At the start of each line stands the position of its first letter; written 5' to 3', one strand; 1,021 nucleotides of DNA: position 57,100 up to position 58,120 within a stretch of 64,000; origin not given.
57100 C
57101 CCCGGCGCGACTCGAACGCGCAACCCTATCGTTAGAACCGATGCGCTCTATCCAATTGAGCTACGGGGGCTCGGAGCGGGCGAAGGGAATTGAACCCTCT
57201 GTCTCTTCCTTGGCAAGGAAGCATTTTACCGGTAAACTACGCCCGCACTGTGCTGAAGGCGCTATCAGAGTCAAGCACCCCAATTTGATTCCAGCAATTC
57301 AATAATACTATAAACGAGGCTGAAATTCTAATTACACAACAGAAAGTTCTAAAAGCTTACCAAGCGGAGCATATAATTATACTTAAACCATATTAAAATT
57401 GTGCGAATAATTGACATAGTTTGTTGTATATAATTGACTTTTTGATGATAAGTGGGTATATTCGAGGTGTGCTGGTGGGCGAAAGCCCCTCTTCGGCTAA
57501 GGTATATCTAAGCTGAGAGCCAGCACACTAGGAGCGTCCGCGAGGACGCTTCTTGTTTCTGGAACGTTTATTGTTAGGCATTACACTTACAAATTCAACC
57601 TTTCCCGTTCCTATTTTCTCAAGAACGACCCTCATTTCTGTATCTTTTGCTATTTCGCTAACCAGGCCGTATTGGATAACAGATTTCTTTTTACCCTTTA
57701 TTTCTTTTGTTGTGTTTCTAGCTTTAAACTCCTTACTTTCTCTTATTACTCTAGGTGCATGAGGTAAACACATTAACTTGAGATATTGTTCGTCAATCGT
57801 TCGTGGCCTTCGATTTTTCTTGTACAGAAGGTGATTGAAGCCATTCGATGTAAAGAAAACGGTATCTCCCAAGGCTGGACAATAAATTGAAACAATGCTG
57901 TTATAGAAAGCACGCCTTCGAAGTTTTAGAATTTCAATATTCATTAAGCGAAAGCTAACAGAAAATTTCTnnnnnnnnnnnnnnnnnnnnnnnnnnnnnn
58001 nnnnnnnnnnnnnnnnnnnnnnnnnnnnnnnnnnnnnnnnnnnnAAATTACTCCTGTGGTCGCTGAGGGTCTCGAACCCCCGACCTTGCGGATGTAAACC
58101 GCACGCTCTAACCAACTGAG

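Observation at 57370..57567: Stand-alone small RNA candidate with consensus promoter and GNRA-loop terminator inside a tRNA cluster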

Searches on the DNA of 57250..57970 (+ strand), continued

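Call 60: search_with_rna_model(model_id=R1, sources=[window, L001, L005, L006, L008, L009, L010, L011, L012, L013, L014, L015, L016, L017, L018, L019, L020, L021, L022, L023, L025, L028, L029, L035, L036, L037, L038, L039, L040, L041, L042, L043, L044, L045, L046, L047, L048, L049, L050, L051, L052, L054, L055, L056, L057, L058, L059, L060, L062, L063, L065, L066, L067, L068, L069, L070, L071, L072, L073, L074, L076, L078, L080, L081, L082, L083, L085, L086, L087, L088, L089, L090, L094, L095, L097, L099, L100, L101, L102, L103, L104, L105, L106, L107, L108, L109, L110], max_evalue=0.008, make_alignment=true)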
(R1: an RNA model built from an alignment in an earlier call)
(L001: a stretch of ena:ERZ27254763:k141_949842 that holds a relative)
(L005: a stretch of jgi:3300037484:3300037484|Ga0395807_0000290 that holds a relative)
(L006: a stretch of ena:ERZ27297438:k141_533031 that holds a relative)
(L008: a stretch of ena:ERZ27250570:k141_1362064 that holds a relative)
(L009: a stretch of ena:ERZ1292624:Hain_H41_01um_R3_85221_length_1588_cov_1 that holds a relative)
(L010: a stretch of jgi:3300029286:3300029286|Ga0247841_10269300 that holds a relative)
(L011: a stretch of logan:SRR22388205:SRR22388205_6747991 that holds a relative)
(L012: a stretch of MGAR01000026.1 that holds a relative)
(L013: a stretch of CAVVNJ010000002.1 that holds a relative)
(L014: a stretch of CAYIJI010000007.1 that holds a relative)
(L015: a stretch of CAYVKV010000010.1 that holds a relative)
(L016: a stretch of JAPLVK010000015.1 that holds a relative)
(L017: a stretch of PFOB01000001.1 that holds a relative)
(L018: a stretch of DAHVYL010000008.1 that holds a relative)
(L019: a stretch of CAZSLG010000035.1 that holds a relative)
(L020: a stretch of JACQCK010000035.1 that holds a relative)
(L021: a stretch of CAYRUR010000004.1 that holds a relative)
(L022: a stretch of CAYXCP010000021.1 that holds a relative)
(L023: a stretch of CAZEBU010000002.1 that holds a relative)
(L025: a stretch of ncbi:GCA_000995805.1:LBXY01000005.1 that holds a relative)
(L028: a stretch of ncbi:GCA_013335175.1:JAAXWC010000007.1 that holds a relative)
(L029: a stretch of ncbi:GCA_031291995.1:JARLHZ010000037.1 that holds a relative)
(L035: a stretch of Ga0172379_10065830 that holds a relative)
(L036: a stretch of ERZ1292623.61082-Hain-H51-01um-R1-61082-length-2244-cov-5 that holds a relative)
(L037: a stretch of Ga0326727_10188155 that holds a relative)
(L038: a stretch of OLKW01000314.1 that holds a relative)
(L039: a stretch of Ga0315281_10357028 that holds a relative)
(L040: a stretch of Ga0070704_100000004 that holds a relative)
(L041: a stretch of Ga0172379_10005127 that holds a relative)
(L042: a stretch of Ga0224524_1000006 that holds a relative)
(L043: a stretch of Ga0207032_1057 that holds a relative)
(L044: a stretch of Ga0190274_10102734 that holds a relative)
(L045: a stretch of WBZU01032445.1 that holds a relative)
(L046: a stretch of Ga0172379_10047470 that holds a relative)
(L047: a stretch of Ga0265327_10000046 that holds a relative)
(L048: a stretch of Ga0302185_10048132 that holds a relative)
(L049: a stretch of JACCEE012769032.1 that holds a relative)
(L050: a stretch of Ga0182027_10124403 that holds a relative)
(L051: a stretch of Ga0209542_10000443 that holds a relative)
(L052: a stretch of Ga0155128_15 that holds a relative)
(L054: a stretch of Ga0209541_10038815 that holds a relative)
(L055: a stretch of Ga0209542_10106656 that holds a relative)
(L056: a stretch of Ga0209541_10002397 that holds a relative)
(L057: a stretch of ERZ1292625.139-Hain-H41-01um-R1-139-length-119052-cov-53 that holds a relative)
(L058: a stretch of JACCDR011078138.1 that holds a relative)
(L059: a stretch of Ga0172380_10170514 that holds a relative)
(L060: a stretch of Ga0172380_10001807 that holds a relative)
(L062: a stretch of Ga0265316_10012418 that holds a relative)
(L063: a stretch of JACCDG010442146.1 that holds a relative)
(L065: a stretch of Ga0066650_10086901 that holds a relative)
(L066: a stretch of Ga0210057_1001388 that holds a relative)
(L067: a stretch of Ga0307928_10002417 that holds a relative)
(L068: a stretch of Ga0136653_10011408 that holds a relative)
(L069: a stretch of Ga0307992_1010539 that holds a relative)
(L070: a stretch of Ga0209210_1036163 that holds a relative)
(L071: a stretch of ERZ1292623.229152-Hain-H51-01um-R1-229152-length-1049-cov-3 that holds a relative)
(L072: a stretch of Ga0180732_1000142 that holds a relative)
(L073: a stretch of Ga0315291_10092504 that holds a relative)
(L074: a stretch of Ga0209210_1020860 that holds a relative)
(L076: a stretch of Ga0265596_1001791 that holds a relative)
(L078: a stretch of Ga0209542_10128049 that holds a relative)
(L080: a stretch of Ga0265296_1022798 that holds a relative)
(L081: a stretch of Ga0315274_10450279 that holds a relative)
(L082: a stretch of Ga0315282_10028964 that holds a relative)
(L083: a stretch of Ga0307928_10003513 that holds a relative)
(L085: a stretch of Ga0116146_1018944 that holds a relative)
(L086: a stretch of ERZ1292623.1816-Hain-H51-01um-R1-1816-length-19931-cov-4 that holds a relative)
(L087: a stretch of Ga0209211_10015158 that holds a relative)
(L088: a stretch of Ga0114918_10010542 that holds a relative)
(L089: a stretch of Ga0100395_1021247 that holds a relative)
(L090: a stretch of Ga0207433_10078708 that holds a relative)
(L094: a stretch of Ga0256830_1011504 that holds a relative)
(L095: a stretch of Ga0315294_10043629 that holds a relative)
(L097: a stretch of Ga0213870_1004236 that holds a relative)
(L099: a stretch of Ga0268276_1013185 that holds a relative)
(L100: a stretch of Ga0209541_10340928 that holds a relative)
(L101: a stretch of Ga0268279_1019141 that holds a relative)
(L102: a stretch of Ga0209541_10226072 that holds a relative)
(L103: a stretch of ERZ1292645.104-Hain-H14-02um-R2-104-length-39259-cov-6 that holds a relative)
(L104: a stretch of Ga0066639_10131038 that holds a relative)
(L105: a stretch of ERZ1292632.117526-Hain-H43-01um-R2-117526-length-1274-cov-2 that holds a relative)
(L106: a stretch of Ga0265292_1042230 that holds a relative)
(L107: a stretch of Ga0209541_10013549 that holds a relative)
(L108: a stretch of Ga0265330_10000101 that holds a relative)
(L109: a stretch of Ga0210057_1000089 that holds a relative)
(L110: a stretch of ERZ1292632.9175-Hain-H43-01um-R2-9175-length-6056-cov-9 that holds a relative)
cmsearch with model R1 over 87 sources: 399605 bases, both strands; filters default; matches with E-value up to 0.008: 37.
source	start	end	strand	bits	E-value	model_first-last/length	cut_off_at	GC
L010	563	629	-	88.4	2.5e-22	1-67/67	no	0.51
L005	3431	3497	-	88.1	3.2e-22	1-67/67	no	0.46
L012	230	294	-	84.1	4.5e-21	1-67/67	no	0.49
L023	7639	7705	+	83.2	8.4e-21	1-67/67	no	0.52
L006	1042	1108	-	81.8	2e-20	1-67/67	no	0.43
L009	1093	1159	-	81.7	2.2e-20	1-67/67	no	0.55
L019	581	647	+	81.5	2.5e-20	1-67/67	no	0.46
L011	682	748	-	81.2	3.2e-20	1-67/67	no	0.51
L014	2244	2310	+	80.8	4e-20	1-67/67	no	0.45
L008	2068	2132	-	80.3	5.6e-20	1-67/67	no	0.51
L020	177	241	+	80.2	6e-20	1-67/67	no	0.51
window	57466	57530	+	79.1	1.3e-19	1-67/67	no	0.55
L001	3413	3477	-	78.2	2.3e-19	1-67/67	no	0.45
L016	5548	5612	+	77.3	4.2e-19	1-67/67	no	0.45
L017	6284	6348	-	76.3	8.3e-19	1-67/67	no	0.54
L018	5691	5757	-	75.5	1.4e-18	1-67/67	no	0.51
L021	7845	7909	-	74.7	2.3e-18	1-67/67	no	0.51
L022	4280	4344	+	74.4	2.8e-18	1-67/67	no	0.48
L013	1466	1532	+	71.9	1.5e-17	1-67/67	no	0.54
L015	1702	1766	-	62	1.1e-14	1-67/67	no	0.51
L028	2987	3047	-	28.9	4.3e-05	1-67/67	no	0.49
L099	2506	2566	-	28.5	5.6e-05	1-67/67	no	0.56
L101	1257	1317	-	28.3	6.3e-05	1-67/67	no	0.56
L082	2490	2548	-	26.5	0.00021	1-67/67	no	0.59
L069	1312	1372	-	25.7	0.00036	1-67/67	no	0.56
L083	794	854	-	25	0.00058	1-67/67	no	0.56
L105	1098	1156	-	24.7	0.00073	1-67/67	no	0.56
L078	2009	2067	-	24.5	0.0008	1-67/67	no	0.59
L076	2494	2554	-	24.5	0.00082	1-67/67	no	0.57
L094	692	750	-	24.2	0.001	1-67/67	no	0.56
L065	599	659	-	23.7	0.0014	1-67/67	no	0.54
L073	2009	2067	-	23.6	0.0015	1-67/67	no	0.58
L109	2490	2548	-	23.5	0.0015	1-67/67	no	0.61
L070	1134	1194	-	23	0.0022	1-67/67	no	0.52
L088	2494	2554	-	21.9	0.0046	1-67/67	no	0.52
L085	1963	2023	-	21.5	0.0061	1-67/67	no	0.57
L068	2509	2569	-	21.5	0.0061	1-67/67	no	0.57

Alignment A7: 37 matches aligned to the model, 76 columns, each read 5' to 3' on its own strand. Consensus structure (alignment columns), stored with it:
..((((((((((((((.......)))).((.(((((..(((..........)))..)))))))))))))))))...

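Call 62: build_rna_model(alignment_id=A7)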
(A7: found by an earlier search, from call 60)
Model R2 built from alignment A7 (37 sequences, 76 columns); structure: stored with the alignment.
model positions 67; base pairs 24; branch points 1; effective number of sequences 3.86; information 0.838 bits per position. Calibrated on 0.2 Mb of random sequence (short: E-values are rough).
structure used (alignment columns):
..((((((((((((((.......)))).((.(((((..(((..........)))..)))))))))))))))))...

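Call 63: search_with_rna_model(model_id=R2, sources=[window, L001, L005, L006, L008, L009, L010, L011, L012, L013, L014, L015, L016, L017, L018, L019, L020, L021, L022, L023, L025, L028, L029, L035, L036, L037, L038, L039, L040, L041, L042, L043, L044, L045, L046, L047, L048, L049, L050, L051, L052, L054, L055, L056, L057, L058, L059, L060, L062, L063, L065, L066, L067, L068, L069, L070, L071, L072, L073, L074, L076, L078, L080, L081, L082, L083, L085, L086, L087, L088, L089, L090, L094, L095, L097, L099, L100, L101, L102, L103, L104, L105, L106, L107, L108, L109, L110], max_evalue=0.001, make_alignment=true)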
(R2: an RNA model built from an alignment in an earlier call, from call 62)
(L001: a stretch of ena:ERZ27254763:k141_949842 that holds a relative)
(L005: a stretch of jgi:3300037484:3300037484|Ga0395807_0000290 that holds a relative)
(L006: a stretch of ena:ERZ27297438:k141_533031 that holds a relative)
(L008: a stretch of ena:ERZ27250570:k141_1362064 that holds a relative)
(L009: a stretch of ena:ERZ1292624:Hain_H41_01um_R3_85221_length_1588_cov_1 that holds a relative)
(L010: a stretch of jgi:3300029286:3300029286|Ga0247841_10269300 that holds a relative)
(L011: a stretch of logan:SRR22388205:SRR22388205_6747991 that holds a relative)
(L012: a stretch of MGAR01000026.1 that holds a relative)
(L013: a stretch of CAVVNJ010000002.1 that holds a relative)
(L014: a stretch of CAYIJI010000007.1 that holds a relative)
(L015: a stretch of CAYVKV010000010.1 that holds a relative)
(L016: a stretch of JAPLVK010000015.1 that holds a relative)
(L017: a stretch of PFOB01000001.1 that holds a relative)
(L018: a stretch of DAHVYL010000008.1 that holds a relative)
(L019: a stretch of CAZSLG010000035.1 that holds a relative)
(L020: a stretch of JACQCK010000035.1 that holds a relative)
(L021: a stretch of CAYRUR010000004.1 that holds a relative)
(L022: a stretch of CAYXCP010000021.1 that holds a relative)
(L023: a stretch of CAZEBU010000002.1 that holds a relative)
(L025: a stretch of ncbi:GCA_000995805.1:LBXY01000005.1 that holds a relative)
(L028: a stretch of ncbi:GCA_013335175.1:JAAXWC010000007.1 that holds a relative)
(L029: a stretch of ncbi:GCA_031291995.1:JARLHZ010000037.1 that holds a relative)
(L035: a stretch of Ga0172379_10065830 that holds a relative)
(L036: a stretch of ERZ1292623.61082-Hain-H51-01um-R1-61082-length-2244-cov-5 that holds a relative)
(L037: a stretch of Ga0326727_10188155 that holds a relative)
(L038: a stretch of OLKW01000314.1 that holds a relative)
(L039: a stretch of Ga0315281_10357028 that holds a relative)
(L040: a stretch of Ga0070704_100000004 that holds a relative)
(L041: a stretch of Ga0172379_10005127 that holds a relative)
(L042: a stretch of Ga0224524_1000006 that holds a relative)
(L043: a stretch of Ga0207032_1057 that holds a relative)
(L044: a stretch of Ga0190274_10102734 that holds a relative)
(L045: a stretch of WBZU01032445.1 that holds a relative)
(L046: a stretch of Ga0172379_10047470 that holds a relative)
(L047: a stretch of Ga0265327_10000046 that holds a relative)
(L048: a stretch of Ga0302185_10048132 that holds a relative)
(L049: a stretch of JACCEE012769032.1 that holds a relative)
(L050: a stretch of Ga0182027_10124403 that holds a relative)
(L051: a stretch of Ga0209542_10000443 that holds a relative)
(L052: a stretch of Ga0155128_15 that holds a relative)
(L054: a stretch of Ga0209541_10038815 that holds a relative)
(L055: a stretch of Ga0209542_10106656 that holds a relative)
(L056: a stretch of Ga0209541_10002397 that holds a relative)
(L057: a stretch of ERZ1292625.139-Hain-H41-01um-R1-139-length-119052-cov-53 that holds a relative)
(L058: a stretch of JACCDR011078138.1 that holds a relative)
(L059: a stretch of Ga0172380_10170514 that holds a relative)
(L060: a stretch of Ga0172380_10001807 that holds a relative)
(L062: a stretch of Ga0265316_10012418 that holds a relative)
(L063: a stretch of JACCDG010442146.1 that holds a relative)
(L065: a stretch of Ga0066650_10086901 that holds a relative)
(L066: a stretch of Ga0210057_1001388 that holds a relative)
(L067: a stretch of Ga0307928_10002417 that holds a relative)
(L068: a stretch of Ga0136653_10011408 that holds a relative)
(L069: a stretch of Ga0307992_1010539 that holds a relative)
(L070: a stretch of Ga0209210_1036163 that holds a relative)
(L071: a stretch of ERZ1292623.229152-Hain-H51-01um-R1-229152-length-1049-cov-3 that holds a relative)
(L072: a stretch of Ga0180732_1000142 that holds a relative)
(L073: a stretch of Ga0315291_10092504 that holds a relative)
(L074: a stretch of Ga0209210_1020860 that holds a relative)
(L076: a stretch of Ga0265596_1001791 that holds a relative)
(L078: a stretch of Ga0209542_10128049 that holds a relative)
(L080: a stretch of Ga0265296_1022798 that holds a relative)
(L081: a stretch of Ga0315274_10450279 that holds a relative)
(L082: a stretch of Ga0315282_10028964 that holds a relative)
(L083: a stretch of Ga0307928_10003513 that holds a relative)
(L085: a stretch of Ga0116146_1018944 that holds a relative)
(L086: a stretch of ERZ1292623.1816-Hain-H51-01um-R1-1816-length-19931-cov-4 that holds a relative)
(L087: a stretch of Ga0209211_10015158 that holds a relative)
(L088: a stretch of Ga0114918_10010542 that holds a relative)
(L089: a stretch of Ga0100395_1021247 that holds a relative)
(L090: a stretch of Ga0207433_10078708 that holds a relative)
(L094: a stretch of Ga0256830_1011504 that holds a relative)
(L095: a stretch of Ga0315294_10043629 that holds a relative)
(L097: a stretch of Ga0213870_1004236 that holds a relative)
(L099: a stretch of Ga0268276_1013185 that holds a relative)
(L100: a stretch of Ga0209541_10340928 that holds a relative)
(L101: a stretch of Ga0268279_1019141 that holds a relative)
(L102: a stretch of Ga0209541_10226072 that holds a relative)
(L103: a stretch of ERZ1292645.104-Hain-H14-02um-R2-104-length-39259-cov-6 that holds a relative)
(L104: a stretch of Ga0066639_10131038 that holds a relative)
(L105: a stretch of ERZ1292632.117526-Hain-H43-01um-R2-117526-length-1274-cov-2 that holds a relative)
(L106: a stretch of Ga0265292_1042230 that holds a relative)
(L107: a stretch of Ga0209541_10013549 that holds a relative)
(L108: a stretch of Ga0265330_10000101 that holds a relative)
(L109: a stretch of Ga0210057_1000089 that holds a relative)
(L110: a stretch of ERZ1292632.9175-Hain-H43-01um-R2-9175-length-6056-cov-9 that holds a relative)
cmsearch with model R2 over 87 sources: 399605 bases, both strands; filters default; matches with E-value up to 0.001: 74.
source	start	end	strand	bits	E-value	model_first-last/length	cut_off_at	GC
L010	563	629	-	83.1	2.6e-21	1-67/67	no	0.51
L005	3431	3497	-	83.1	2.6e-21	1-67/67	no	0.46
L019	581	647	+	82.9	3e-21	1-67/67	no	0.46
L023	7639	7705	+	82.9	3.1e-21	1-67/67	no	0.52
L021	7845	7909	-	79.5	3e-20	1-67/67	no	0.51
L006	1042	1108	-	79.1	4.1e-20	1-67/67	no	0.43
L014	2244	2310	+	78.8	5e-20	1-67/67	no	0.45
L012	230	294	-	77.9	9.4e-20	1-67/67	no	0.49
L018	5691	5757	-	77.7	1e-19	1-67/67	no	0.51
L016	5548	5612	+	77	1.7e-19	1-67/67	no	0.45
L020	177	241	+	77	1.7e-19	1-67/67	no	0.51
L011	682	748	-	76.6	2.2e-19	1-67/67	no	0.51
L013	1466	1532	+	76.4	2.6e-19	1-67/67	no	0.54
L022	4280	4344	+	76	3.2e-19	1-67/67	no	0.48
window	57466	57530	+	74.4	1e-18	1-67/67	no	0.55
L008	2068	2132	-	72.8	3e-18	1-67/67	no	0.51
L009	1093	1159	-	72.3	4.2e-18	1-67/67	no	0.55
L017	6284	6348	-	71.7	6.2e-18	1-67/67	no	0.54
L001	3413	3477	-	69.2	3.4e-17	1-67/67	no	0.45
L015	1702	1766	-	64.5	8.6e-16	1-67/67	no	0.51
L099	2506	2566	-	60.6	1.2e-14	1-67/67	no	0.56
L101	1257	1317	-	60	1.8e-14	1-67/67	no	0.56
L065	599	659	-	60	1.8e-14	1-67/67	no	0.54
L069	1312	1372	-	59.8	2.1e-14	1-67/67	no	0.56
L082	2490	2548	-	59.1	3.3e-14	1-67/67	no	0.59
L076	2494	2554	-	58.6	4.7e-14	1-67/67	no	0.57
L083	794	854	-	58.4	5.6e-14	1-67/67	no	0.56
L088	2494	2554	-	58.3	5.7e-14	1-67/67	no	0.52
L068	2509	2569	-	58.1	6.6e-14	1-67/67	no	0.57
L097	2501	2559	-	57.6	9.2e-14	1-67/67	no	0.56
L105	1098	1156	-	57.1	1.3e-13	1-67/67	no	0.56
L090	2502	2560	-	56.4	2.1e-13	1-67/67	no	0.63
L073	2009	2067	-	56.3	2.2e-13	1-67/67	no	0.58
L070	1134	1194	-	56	2.8e-13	1-67/67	no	0.52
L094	692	750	-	55.9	3e-13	1-67/67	no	0.56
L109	2490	2548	-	55.6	3.6e-13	1-67/67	no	0.61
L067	2489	2549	-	55.4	4.1e-13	1-67/67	no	0.51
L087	2499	2559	-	55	5.4e-13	1-67/67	no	0.57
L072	2494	2554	-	55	5.5e-13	1-67/67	no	0.54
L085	1963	2023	-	54.8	6.5e-13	1-67/67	no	0.57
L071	642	700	-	54.7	6.9e-13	1-67/67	no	0.63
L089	2490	2548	-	54.1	1e-12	1-67/67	no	0.56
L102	1411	1469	-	53.7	1.3e-12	1-67/67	no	0.59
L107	2492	2550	-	52.9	2.3e-12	1-67/67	no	0.63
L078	2009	2067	-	52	4.3e-12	1-67/67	no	0.59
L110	2500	2558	-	51.5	5.9e-12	1-67/67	no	0.59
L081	1205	1265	-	50.8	9.9e-12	1-67/67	no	0.52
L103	2490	2549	-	50.7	1e-11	1-67/67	no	0.58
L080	2497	2555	-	50.6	1.1e-11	1-67/67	no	0.54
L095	2493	2551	-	50.6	1.1e-11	1-67/67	no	0.54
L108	2492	2549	-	50.2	1.5e-11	1-67/67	no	0.57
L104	720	779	-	48.2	5.6e-11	1-67/67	no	0.62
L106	1281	1339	-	45.9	2.8e-10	1-67/67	no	0.59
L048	946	1007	-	45.3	4.1e-10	1-67/67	no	0.56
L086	2495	2553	-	45.1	4.8e-10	1-67/67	no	0.59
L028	2987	3047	-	45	5.1e-10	1-67/67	no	0.49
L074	864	922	-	44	1e-09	1-67/67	no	0.58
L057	2521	2581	-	40.1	1.4e-08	1-67/67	no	0.52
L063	2518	2579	-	39.1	2.8e-08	1-67/67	no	0.53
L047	2521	2582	-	38.6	3.9e-08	1-67/67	no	0.55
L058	556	617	-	37.5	8.6e-08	1-67/67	no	0.5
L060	2523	2585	-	36.1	2.2e-07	1-67/67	no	0.48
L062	2520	2580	-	34.6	6.4e-07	1-67/67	no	0.51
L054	2542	2603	-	34.4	7.1e-07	1-67/67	no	0.58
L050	2491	2552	-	34.1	8.5e-07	1-67/67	no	0.53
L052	2543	2604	-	33.6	1.2e-06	1-67/67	no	0.53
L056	2540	2601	-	33.6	1.2e-06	1-67/67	no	0.53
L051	2535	2595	-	33.5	1.3e-06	1-67/67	no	0.56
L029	2994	3059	-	31.1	6.6e-06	1-67/67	no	0.55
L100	741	802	-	29.1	2.7e-05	1-67/67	no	0.58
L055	2199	2260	-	28.8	3.2e-05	1-67/67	no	0.5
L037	2220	2281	-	27.2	9.4e-05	1-67/67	no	0.47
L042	2522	2582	-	26.5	0.00015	1-67/67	no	0.48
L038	1810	1870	-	25.1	0.0004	1-67/67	no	0.44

Alignment A8: 74 matches aligned to the model, 75 columns, each read 5' to 3' on its own strand. Consensus structure (alignment columns), stored with it:
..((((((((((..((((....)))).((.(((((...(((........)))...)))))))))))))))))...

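Call 79: search_rna_families(sources=[L099, L042, L029, L028, L010, L005, L058, L015], threshold=evalue, max_evalue=1)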
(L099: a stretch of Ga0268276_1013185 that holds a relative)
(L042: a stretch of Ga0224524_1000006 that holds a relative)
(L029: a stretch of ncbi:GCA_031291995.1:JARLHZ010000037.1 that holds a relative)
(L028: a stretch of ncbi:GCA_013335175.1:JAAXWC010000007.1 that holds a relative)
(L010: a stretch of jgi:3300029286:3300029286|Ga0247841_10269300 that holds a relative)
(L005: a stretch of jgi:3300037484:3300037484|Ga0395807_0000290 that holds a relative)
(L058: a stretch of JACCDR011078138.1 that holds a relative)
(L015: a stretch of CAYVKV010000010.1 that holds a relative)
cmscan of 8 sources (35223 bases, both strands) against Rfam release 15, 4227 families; matches with E-value up to 1: 3.
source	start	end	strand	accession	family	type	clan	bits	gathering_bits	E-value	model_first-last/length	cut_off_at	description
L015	2313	2383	-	RF02968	DUF3800-IX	Gene; sRNA;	-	66.8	36.8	1.1e-12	1-67/67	no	DUF3800-IX RNA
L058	660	732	-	RF00005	tRNA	Gene; tRNA;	CL00001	65.2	29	3.5e-12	1-71/71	no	tRNA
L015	298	368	-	RF00005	tRNA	Gene; tRNA;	CL00001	65.2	29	3.6e-12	1-71/71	no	tRNA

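Call 86: search_with_rna_model(model_id=R2, sources=[L025, L035, L036, L039, L040, L041, L043, L044, L045, L046, L049, L059, L066], max_evalue=1, filters=off)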
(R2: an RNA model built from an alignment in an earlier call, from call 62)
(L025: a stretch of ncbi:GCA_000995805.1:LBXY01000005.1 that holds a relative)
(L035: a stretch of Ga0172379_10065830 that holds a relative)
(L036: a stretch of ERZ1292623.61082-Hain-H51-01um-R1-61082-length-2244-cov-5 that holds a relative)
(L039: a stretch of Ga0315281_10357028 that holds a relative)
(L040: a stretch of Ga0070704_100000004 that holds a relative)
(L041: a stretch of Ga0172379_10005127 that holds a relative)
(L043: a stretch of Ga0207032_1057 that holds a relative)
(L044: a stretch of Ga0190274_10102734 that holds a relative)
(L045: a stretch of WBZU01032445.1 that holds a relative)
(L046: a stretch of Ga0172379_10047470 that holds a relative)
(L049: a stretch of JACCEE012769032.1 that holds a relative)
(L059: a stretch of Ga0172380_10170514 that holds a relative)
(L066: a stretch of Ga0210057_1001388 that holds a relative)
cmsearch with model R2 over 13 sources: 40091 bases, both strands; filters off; matches with E-value up to 1: 14.
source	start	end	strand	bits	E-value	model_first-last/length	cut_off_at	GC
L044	1316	1377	-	31.4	5.5e-07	1-67/67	no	0.44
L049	2519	2578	-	29.6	1.8e-06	1-67/67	no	0.48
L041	2535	2596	-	29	2.8e-06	1-67/67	no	0.44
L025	3032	3093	-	28.8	3.3e-06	1-67/67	no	0.45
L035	1264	1325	-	28.8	3.3e-06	1-67/67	no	0.45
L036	1193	1254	-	28.8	3.3e-06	1-67/67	no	0.45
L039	771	832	-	28.8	3.3e-06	1-67/67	no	0.45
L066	2522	2583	-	28.5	4e-06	1-67/67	no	0.47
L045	905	965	-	28.2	4.8e-06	1-67/67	no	0.49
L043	1277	1337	-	27.6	7.1e-06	1-67/67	no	0.49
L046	895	955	-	27.3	9e-06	1-67/67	no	0.48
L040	2523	2584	-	25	4.4e-05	1-67/67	no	0.47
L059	623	681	-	17.8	0.006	1-67/67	no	0.53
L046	1028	1050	+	10.3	0.96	1-67/67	no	0.35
